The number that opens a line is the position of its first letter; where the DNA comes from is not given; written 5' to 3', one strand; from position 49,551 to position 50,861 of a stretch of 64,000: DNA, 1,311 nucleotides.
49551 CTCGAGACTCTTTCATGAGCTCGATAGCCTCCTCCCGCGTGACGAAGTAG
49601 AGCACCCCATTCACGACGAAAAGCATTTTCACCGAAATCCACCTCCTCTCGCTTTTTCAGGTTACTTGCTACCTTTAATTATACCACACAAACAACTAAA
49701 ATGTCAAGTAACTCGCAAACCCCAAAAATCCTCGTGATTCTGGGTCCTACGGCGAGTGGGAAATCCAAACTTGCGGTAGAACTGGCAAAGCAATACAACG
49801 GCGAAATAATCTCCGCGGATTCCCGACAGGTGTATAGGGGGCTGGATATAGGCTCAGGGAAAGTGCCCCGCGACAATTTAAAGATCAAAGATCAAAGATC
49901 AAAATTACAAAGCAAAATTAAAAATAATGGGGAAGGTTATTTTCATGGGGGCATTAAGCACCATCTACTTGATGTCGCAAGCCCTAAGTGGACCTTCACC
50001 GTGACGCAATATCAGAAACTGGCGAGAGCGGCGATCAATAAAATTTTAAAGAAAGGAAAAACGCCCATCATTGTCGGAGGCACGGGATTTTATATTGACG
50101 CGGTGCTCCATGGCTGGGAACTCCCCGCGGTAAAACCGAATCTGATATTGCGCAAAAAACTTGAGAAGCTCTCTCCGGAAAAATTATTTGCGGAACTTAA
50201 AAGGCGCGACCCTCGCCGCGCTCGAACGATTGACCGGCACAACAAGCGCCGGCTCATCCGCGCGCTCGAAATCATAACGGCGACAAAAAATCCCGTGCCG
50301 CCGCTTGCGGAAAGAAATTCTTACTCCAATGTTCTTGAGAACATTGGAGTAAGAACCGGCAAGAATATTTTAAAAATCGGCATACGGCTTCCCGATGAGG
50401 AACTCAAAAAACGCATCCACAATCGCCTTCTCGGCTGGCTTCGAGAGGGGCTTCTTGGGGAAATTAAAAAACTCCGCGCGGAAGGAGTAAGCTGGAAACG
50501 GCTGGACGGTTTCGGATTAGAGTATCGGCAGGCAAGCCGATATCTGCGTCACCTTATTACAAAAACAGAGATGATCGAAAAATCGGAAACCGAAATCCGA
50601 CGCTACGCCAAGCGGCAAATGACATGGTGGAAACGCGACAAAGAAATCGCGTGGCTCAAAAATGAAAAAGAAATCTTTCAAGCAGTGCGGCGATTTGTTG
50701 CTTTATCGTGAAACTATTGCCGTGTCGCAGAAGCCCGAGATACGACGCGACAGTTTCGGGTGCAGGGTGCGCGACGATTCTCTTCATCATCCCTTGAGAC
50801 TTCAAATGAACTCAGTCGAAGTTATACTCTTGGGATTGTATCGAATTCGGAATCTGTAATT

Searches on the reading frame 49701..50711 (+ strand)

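Call 47: search_protein_families(library=pfam, proteins=[window:49701-50711:+], max_evalue=0.001)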
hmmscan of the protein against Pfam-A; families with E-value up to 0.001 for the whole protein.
window:49701-50711:+ (336 aa): 3 families
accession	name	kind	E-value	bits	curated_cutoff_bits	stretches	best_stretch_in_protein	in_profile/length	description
PF01715.23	IPPT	-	5.7e-60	203.4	23.6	1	43-313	1-243/243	IPP transferase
PF01745.22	IPT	-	9.5e-08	32.2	20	1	9-61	2-54/233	Isopentenyl transferase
PF13238.12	AAA_18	-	0.00073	20.4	29.4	0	12-77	2-67/128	AAA domain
